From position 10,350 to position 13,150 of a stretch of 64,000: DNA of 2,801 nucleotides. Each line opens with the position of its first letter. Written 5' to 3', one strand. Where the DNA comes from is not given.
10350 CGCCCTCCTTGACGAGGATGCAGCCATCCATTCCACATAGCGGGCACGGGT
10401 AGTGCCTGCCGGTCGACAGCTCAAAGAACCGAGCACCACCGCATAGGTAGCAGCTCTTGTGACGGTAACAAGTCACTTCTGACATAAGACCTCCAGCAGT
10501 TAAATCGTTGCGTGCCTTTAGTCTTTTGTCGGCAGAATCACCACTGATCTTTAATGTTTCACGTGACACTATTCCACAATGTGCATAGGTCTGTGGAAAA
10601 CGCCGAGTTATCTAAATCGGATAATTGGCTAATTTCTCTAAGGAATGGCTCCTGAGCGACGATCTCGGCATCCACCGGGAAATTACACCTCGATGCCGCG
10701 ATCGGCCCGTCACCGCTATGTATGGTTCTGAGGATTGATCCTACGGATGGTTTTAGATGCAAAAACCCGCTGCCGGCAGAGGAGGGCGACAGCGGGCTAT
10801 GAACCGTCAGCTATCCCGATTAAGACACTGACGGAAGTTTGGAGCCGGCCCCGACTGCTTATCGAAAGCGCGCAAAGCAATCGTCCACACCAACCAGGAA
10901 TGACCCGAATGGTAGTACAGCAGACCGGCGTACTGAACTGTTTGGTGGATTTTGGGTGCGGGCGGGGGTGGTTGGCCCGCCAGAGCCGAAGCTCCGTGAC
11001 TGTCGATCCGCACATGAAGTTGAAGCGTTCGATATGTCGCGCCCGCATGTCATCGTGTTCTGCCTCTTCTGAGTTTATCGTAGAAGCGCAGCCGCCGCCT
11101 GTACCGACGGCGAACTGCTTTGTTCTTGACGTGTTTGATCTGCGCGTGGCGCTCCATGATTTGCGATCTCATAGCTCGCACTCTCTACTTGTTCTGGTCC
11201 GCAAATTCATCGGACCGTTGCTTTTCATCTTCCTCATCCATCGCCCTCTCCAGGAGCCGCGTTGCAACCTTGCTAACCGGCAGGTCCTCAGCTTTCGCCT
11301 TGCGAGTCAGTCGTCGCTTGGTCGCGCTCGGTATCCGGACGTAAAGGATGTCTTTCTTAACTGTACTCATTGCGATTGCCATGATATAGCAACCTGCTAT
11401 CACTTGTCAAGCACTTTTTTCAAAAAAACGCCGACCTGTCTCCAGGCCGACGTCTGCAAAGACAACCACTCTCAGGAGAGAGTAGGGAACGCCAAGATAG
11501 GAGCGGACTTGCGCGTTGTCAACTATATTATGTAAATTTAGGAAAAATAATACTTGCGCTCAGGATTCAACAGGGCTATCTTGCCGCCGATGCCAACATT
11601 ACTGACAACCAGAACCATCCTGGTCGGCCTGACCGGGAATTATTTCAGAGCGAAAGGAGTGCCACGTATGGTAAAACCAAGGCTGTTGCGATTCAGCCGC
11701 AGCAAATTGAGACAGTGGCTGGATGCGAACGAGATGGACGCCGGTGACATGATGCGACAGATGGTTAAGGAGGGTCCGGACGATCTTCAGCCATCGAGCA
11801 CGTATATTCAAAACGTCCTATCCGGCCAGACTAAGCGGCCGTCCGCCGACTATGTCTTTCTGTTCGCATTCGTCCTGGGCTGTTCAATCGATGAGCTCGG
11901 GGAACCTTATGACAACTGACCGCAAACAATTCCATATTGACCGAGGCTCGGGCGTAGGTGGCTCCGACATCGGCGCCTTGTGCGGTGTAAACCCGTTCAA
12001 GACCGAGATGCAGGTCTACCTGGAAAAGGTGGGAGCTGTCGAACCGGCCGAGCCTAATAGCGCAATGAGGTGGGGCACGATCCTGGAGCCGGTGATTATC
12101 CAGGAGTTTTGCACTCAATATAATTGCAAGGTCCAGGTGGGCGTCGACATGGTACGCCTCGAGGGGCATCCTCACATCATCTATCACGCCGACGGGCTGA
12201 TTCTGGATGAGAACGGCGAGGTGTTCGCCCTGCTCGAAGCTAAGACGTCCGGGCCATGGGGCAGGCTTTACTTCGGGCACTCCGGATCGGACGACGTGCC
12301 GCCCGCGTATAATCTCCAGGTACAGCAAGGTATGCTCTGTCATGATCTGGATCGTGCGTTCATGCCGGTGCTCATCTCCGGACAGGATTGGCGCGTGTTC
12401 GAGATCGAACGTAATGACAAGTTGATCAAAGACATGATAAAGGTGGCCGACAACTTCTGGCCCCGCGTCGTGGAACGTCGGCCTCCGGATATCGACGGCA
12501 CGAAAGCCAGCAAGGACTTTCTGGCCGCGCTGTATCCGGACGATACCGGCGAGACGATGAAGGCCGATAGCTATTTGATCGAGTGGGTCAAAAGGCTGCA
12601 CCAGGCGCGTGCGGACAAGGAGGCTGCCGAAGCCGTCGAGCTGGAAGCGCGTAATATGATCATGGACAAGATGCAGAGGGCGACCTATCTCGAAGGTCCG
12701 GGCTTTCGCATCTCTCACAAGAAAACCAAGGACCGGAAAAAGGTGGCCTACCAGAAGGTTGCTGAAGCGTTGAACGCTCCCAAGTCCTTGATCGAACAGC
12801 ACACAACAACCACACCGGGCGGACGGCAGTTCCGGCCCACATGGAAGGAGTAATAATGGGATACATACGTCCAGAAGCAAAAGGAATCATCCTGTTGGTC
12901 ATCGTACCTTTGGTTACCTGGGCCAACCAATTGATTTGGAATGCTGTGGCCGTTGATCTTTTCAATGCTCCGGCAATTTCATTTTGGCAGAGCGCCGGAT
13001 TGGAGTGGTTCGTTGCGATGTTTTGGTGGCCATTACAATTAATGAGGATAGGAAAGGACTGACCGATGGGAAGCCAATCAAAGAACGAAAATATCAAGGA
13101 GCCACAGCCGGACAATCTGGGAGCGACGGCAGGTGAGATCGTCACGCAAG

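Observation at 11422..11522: A candidate ~65-nt small RNA with its own promoter and a strong terminator lies between the divergent regulators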

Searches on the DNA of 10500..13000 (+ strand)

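Call 7: search_rna_families(source=window, start=10500, end=12500, threshold=evalue, max_evalue=10)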
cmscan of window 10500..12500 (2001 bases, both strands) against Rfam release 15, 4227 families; matches with E-value up to 10: 2.
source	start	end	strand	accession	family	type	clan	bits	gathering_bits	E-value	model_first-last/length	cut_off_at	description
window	11424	11495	-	RF01811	PtaRNA1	Gene; antitoxin;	-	19.5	47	0.81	1-72/72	no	Plasmid transferred anti-sense RNA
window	12351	12410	-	RF00118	rydB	Gene; sRNA;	-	14.9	50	7.2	1-61/61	no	rydB RNA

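Call 8: search_rna_families(source=window, start=11350, end=11600, threshold=evalue, max_evalue=10, show_alignments=3)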
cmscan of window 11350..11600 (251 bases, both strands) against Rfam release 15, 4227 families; matches with E-value up to 10: 5.
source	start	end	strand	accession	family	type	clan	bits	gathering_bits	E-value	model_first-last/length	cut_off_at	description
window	11424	11495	-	RF01811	PtaRNA1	Gene; antitoxin;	-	19.5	47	0.1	1-72/72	no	Plasmid transferred anti-sense RNA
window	11427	11454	-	RF01836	weev_FSE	Cis-reg; frameshift_element;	-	17.4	40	2.9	1-27/27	no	ribosomal frameshift site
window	11355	11412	-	RF00456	mir-34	Gene; miRNA;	CL00087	13.7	53.4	2.6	1-72/72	no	mir-34 microRNA precursor family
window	11422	11526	-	RF00370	sroD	Gene; sRNA;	-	13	50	4.6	1-86/86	no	sroD RNA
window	11453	11528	-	RF02308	TtnuCD34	Gene; snRNA; snoRNA; CD-box;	-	12.2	80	8.6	1-64/64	no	Tetrahymena snoRNA TtnuCD34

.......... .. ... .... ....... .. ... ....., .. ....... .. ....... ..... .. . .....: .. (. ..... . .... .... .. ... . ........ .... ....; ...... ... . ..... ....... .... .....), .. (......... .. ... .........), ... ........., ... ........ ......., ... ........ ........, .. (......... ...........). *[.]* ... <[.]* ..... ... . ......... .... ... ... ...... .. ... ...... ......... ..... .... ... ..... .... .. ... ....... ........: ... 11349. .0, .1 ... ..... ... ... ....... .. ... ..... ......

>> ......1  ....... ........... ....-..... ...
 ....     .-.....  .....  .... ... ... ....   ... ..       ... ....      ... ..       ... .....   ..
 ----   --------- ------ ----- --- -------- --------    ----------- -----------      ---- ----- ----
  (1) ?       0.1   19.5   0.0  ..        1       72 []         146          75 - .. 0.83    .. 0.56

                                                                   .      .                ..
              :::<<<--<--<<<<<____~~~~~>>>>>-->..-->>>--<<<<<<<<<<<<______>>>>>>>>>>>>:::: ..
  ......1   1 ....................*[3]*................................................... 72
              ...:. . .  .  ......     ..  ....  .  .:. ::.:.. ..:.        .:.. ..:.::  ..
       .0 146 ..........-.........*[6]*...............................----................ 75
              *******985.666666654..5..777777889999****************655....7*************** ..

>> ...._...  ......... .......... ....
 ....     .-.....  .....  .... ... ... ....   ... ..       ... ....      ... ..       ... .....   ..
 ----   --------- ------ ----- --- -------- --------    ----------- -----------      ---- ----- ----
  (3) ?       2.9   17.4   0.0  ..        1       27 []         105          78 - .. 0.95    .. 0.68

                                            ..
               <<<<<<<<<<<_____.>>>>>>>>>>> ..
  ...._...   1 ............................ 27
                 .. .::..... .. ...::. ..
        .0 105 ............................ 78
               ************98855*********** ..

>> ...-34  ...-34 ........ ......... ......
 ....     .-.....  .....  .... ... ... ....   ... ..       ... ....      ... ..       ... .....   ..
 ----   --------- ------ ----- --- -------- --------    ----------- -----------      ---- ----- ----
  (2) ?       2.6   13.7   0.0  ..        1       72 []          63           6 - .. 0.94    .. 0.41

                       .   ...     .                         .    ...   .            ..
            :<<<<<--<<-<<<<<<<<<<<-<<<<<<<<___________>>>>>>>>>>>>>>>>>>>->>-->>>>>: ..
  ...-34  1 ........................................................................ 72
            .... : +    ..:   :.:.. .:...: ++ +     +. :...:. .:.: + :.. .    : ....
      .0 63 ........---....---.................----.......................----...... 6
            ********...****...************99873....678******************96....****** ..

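Call 12: search_dna_similar(query=window:10500-13000:+, collection=phages, mode=distant)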
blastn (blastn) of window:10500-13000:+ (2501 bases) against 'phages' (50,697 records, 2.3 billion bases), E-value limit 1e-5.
No match.

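Call 62: search_rna_families(source=L018, start=2120, end=2370, threshold=evalue, max_evalue=10, show_alignments=2)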
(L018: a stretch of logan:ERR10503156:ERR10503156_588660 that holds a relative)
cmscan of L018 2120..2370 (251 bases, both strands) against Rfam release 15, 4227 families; matches with E-value up to 10: 3.
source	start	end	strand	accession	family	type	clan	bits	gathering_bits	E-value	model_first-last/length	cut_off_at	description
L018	2120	2223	-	RF01858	RsaF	Gene; sRNA;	-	13.6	60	5.1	1-98/119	3'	RNA Staph. aureus F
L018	2329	2358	-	RF02248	Six3os1_3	Gene; lncRNA;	-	11.6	40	0.89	46-75/75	no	Six3os1 conserved region 3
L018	2154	2203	-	RF02060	STnc410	Gene; sRNA;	-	11.4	50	3.4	1-158/158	no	Enterobacterial sRNA STnc410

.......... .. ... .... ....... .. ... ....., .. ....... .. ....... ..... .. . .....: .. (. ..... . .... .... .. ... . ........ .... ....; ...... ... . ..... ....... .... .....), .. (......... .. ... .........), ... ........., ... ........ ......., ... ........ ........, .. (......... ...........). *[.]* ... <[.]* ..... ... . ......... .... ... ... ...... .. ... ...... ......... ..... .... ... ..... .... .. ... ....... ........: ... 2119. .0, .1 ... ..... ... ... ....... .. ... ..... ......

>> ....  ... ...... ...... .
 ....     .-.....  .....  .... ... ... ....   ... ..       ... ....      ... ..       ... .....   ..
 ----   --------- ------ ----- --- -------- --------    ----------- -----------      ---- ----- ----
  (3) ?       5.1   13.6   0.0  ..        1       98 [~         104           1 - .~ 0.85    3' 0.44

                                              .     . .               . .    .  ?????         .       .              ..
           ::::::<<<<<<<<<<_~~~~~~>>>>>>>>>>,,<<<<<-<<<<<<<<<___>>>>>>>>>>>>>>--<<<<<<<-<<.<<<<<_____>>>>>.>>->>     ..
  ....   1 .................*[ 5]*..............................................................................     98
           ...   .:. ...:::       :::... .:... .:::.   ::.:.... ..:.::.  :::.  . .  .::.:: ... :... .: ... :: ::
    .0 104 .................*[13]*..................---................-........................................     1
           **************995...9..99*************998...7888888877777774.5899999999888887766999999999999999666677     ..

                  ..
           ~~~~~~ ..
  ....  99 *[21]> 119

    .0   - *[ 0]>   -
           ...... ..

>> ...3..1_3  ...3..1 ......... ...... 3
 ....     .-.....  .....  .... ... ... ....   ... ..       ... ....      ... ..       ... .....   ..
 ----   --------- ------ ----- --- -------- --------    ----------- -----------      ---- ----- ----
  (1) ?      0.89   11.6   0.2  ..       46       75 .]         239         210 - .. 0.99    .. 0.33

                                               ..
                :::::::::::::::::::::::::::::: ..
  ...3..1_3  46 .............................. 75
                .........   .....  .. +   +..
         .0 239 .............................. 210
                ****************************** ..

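Call 63: search_rna_families(source=L001, start=2040, end=2290, threshold=evalue, max_evalue=10, show_alignments=1)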
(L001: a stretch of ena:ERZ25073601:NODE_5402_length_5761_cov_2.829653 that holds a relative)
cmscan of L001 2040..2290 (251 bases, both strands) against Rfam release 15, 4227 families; matches with E-value up to 10: 3.
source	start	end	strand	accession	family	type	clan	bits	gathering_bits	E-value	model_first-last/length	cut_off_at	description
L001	2120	2191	-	RF01811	PtaRNA1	Gene; antitoxin;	-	23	47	0.013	1-72/72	no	Plasmid transferred anti-sense RNA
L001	2123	2150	-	RF01836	weev_FSE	Cis-reg; frameshift_element;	-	21.8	40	0.3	1-27/27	no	ribosomal frameshift site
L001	2123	2150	+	RF01836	weev_FSE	Cis-reg; frameshift_element;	-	16.2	40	5.7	1-27/27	no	ribosomal frameshift site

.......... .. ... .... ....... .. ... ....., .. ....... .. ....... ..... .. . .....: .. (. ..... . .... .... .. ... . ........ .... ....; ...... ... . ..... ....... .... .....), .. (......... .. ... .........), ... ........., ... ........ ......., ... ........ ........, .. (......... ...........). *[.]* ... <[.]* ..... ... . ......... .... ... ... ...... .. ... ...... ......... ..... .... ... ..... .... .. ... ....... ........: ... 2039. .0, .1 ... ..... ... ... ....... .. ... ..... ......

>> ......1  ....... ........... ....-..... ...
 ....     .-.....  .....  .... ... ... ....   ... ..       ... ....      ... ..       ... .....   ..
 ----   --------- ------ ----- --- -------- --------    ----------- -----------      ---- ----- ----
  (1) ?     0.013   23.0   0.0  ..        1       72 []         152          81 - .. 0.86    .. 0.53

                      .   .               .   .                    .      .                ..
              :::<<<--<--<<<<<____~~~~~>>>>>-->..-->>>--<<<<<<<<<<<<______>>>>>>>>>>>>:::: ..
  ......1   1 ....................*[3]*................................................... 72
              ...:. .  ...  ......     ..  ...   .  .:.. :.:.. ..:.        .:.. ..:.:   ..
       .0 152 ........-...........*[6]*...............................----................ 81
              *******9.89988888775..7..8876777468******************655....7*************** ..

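Call 69: search_rna_families(sources=[L018, L017, L001, L002, L016], threshold=evalue, max_evalue=1)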
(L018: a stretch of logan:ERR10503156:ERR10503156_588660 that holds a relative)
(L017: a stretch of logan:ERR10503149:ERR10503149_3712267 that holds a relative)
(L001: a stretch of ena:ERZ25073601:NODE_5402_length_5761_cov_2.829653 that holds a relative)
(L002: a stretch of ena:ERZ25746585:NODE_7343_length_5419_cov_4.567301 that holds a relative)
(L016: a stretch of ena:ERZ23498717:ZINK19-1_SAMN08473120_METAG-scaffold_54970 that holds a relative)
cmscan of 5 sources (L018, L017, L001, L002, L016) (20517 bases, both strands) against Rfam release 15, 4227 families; matches with E-value up to 1: 8.
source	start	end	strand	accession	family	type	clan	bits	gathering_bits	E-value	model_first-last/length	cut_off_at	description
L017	514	589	+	RF02553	YrlA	Gene; sRNA;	-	39.5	69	1.1e-05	23-86/114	no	Y RNA-like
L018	1655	1727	-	RF02553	YrlA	Gene; sRNA;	-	38.8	69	1.7e-05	24-84/114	no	Y RNA-like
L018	1487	1601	-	RF02553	YrlA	Gene; sRNA;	-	38.3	69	2.4e-05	1-114/114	no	Y RNA-like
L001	1499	1612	-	RF02344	ar14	Gene; sRNA;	-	26.3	58.8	0.22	1-123/123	no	Alphaproteobacterial ar14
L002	1352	1465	-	RF02344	ar14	Gene; sRNA;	-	26.3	58.8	0.22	1-123/123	no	Alphaproteobacterial ar14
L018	1696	1768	-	RF00005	tRNA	Gene; tRNA;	CL00001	25.6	29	0.17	1-71/71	no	tRNA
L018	1525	1664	-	RF00534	SgrS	Gene; antisense;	-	19.2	37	0.15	1-232/232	no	SgrS RNA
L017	521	538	+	RF00023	tmRNA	Gene;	CL00001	16.2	47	0.0057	346-363/374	no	transfer-messenger RNA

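Call 79: build_rna_model(alignment_id=A3, structure=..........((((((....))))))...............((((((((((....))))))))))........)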
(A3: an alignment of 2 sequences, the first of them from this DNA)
Model R1 built from alignment A3 (2 sequences, 73 columns); structure: as given.
model positions 73; base pairs 16; branch points 1; effective number of sequences 1.41; information 0.773 bits per position. Calibrated on 0.2 Mb of random sequence (short: E-values are rough).
structure used (alignment columns):
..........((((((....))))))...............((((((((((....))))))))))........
